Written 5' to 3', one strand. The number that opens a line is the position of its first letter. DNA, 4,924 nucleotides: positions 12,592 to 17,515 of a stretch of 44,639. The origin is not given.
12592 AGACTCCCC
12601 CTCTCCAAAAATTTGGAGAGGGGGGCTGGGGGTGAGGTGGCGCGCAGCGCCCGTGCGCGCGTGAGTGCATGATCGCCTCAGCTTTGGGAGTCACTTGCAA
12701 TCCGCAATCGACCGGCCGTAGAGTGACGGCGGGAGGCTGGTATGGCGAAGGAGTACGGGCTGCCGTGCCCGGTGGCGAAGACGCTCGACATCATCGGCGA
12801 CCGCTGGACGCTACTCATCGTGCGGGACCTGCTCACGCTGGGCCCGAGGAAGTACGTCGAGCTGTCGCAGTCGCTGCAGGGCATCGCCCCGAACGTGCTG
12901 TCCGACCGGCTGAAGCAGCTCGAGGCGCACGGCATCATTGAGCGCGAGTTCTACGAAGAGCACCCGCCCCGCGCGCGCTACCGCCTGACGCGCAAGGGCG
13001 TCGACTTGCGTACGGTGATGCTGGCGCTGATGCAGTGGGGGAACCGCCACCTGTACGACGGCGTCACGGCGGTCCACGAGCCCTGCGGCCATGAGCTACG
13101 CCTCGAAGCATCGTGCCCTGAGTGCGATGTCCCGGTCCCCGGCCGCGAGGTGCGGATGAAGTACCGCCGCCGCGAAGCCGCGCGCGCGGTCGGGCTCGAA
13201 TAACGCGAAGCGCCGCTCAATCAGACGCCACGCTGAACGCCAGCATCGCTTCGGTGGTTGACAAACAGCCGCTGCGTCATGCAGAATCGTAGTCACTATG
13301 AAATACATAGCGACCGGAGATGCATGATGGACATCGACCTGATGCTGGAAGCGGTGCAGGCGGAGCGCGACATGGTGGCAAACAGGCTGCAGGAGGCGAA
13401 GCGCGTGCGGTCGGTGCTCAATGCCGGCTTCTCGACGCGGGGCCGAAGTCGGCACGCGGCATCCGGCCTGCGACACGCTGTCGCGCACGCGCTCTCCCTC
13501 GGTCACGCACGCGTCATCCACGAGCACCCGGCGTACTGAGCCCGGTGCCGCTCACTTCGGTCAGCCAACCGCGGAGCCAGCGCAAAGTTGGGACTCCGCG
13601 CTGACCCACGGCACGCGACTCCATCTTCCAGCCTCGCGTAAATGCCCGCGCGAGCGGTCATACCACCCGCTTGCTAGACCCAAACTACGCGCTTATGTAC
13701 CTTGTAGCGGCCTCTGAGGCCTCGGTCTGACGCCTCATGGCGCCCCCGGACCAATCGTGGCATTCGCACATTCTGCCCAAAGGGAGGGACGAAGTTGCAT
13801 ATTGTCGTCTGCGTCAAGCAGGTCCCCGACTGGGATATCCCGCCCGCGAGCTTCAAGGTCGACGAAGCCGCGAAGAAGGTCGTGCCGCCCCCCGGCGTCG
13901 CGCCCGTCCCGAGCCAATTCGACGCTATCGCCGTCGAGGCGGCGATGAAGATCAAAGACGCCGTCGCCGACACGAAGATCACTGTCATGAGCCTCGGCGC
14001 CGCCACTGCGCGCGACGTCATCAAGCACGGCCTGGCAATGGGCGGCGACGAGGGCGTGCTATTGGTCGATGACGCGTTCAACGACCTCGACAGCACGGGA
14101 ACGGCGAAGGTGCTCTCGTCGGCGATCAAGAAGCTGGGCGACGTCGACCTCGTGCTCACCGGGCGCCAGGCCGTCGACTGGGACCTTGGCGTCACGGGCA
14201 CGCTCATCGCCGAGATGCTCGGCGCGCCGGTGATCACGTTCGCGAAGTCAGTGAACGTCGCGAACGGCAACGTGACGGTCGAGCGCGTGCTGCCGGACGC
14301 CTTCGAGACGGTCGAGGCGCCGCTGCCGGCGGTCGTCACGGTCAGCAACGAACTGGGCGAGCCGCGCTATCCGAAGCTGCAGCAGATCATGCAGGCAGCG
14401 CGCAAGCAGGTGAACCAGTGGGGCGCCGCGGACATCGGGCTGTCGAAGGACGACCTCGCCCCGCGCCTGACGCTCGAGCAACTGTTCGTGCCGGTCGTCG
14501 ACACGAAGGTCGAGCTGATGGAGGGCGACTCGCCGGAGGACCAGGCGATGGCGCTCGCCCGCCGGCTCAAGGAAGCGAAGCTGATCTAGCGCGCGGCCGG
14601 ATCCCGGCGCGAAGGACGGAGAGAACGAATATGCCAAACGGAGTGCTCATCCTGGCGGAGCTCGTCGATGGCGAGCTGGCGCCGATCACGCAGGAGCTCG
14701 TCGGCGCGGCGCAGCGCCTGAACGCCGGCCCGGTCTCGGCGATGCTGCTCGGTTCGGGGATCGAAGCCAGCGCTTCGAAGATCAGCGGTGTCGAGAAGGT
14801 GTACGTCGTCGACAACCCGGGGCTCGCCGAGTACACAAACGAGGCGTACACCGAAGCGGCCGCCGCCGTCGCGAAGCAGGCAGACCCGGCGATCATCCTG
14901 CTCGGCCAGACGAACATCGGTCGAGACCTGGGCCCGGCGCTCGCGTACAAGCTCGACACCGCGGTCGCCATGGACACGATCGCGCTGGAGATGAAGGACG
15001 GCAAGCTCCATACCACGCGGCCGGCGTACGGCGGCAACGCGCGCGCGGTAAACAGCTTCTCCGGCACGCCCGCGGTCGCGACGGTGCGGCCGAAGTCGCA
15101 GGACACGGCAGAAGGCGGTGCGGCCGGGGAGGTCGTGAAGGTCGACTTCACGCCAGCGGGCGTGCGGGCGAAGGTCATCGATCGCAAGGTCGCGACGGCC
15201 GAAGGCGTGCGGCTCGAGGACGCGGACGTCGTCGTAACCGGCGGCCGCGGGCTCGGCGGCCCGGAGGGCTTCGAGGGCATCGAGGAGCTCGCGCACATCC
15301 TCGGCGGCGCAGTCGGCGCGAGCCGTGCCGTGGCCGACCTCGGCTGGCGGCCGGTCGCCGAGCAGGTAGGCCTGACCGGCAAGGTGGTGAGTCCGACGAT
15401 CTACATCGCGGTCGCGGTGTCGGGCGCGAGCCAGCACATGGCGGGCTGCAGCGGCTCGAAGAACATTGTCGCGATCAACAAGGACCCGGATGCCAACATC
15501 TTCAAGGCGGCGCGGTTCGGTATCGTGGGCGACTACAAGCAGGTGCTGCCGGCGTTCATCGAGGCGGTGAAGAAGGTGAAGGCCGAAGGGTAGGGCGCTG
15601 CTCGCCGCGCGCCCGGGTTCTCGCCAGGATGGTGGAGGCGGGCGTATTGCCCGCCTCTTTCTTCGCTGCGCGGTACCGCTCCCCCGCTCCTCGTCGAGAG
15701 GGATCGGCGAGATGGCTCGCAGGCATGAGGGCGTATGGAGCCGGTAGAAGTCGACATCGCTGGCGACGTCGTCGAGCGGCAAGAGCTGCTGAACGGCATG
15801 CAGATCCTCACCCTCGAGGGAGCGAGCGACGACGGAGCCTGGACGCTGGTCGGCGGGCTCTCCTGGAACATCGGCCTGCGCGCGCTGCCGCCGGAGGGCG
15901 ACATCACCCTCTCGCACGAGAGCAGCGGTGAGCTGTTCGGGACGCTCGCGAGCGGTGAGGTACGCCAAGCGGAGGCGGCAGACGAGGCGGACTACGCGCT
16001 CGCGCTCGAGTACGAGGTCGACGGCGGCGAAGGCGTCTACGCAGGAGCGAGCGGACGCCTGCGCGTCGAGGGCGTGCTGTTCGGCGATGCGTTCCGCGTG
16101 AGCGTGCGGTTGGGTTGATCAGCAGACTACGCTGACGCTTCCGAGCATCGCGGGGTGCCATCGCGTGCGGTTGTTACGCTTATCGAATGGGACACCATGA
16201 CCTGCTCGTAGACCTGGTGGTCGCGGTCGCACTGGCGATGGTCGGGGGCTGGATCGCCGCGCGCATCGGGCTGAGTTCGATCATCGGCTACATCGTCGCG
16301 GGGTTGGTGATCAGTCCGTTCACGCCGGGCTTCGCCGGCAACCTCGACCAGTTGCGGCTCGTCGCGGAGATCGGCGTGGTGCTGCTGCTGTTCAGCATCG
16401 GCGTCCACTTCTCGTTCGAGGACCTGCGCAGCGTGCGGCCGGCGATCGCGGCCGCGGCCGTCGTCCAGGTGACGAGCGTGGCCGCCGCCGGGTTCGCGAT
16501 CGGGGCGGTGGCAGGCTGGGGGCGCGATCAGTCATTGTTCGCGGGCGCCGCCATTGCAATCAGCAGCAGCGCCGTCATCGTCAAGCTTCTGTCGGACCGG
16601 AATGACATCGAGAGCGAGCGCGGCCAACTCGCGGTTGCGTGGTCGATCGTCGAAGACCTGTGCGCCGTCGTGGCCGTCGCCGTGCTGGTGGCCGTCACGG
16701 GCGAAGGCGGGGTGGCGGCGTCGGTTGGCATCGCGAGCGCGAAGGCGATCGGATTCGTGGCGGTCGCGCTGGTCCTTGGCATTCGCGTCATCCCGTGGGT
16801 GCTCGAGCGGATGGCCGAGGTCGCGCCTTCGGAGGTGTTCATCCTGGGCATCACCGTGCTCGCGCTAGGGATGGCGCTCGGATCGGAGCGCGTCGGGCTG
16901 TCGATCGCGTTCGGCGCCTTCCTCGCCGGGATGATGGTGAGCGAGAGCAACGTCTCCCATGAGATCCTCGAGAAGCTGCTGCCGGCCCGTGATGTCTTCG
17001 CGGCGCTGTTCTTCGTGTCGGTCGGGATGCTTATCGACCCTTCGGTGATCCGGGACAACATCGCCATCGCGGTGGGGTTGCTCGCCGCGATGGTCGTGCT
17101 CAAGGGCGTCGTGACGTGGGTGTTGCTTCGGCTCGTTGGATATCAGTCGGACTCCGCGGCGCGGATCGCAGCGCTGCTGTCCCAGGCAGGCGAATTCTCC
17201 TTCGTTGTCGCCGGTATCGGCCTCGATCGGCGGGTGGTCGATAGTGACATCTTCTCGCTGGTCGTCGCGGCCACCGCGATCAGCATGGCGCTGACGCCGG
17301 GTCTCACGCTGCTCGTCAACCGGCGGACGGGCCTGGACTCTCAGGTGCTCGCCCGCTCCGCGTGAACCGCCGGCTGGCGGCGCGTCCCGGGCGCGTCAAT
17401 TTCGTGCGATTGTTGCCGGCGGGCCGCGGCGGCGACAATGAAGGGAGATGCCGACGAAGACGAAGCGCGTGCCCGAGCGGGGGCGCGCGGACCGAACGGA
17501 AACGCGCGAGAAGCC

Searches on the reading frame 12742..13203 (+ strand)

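Call 62: search_protein_families(library=pfam, proteins=[window:12742-13203:+], max_evalue=0.00001)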
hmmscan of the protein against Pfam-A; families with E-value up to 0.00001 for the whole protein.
window:12742-13203:+ (153 aa): 1 family
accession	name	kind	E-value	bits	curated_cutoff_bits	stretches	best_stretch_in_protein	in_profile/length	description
PF01638.23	HxlR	-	8e-25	87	20.8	1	17-104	1-87/91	HxlR-like helix-turn-helix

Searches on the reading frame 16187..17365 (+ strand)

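Call 62: search_protein_families(library=pfam, proteins=[window:16187-17365:+], max_evalue=0.00001)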
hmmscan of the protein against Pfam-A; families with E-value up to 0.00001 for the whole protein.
window:16187-17365:+ (392 aa): 1 family
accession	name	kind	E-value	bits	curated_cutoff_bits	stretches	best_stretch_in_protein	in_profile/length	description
PF00999.27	Na_H_Exchanger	-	3.2e-66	224.1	26.2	1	15-371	2-366/375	Sodium/hydrogen exchanger, transmembrane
